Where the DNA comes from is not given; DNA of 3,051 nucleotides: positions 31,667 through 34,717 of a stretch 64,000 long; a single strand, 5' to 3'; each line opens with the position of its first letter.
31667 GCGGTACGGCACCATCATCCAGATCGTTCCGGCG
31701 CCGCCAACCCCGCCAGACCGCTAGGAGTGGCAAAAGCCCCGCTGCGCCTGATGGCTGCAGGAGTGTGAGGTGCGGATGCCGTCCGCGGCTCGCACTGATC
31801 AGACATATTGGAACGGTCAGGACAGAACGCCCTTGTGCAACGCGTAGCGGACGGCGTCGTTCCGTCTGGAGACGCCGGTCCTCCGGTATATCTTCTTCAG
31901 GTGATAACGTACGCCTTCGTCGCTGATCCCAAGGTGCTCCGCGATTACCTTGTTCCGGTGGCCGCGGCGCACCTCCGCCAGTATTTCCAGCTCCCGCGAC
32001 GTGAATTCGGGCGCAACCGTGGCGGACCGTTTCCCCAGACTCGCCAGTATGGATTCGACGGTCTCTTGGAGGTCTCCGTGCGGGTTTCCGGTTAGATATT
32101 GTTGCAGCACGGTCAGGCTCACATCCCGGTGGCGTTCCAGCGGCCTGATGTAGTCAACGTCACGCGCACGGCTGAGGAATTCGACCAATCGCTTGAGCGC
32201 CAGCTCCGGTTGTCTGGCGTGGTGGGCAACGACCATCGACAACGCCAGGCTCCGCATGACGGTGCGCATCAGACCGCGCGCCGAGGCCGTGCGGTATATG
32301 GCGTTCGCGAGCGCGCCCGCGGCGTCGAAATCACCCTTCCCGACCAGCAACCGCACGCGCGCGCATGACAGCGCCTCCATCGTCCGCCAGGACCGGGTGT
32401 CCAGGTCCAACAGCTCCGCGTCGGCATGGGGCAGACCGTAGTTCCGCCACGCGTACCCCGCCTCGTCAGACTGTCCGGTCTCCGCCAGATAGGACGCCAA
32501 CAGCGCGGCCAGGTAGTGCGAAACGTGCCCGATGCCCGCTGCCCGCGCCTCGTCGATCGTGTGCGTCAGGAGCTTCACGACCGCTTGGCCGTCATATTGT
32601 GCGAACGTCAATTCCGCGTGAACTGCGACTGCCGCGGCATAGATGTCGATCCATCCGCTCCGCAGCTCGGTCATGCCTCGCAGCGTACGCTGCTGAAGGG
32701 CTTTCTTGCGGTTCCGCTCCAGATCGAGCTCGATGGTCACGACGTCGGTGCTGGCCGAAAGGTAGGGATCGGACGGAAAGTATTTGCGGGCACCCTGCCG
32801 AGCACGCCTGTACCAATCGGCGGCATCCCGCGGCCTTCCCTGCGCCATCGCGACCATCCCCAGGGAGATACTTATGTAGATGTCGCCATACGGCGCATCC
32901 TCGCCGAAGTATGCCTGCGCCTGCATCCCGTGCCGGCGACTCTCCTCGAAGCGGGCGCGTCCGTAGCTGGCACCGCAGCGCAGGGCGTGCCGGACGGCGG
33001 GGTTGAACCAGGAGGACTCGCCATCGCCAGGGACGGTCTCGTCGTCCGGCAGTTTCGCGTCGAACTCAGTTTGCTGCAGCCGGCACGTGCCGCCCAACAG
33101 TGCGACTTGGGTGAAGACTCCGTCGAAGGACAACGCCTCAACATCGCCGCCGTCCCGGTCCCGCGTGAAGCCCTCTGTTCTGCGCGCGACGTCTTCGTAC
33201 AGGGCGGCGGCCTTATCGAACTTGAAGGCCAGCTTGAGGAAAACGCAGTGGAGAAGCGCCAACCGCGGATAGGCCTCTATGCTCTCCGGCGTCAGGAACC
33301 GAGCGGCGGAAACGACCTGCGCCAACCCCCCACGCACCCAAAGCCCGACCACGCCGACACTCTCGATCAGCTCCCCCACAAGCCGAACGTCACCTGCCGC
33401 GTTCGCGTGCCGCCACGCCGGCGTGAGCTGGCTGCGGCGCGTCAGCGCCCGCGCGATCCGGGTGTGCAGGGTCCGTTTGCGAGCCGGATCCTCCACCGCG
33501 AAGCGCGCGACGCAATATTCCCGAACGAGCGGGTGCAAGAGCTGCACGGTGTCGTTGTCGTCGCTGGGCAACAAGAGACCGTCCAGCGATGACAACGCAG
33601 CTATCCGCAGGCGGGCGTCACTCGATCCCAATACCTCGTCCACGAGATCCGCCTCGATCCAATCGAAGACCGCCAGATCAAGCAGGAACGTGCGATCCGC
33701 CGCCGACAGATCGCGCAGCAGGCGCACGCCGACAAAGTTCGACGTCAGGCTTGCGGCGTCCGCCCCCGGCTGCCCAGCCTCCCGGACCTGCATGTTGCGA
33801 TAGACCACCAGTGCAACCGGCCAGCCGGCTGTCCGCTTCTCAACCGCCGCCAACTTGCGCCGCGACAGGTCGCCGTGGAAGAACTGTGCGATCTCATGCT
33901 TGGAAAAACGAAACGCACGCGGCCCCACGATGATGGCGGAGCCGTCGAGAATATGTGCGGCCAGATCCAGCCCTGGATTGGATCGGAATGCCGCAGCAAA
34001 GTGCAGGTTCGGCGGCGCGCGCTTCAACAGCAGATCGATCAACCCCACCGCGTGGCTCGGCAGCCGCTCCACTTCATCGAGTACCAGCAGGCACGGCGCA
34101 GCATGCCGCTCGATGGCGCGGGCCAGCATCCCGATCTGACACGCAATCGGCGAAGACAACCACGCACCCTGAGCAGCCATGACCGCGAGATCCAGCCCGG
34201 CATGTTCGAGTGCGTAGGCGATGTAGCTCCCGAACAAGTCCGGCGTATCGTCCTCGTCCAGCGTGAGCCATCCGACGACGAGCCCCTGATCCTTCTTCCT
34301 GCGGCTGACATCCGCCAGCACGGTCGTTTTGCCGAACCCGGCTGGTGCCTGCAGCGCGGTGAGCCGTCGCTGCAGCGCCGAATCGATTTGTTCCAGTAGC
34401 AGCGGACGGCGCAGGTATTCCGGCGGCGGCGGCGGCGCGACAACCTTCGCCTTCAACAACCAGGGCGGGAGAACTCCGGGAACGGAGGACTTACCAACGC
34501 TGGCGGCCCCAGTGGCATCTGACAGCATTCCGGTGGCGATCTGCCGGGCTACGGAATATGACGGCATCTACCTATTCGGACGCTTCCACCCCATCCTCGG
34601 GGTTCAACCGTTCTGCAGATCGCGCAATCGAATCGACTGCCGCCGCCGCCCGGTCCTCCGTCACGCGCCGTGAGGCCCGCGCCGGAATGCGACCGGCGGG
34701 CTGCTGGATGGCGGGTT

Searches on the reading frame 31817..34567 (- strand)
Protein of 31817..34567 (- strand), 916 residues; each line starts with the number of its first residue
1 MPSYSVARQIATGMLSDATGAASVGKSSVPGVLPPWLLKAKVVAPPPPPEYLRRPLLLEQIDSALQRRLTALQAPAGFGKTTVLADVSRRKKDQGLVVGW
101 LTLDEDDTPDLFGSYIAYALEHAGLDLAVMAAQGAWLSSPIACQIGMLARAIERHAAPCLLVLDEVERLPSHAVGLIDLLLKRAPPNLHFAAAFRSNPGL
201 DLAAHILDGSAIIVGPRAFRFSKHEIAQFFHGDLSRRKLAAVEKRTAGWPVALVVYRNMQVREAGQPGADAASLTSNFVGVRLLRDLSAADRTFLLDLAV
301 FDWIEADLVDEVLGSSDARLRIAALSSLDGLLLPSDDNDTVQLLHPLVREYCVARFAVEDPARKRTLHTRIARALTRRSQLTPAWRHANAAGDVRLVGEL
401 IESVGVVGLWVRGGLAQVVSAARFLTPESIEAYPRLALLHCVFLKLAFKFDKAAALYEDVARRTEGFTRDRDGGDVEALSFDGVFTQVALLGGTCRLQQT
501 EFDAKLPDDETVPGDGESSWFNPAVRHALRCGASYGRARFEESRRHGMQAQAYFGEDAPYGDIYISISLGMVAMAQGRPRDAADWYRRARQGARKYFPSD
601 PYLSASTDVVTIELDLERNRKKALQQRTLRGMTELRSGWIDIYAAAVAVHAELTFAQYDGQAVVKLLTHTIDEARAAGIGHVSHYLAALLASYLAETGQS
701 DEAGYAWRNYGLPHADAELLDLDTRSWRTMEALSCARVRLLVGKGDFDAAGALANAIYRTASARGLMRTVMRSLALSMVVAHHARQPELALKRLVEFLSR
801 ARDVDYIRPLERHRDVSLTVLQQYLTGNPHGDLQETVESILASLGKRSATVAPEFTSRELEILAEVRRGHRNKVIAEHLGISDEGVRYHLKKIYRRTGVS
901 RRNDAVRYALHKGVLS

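Call 60: search_protein_families(library=pfam, proteins=[window:31817-34567:-])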
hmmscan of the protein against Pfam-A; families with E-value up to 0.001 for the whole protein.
window:31817-34567:- (916 aa): 4 families
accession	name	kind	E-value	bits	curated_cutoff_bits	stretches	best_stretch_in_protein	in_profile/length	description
PF00196.25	GerE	-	1.3e-11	44.4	23.5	1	855-909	3-57/57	Bacterial regulatory proteins, luxR family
PF17874.7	TPR_MalT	-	1.4e-09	38.2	45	1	543-809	59-318/336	MalT-like TPR region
PF13401.12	AAA_22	-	2e-05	25.3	27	1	66-177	4-104/130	AAA domain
PF25199.1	nSTAND_NTPase5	-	4.8e-05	23.7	34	0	62-110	36-85/145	Novel STAND NTPase 5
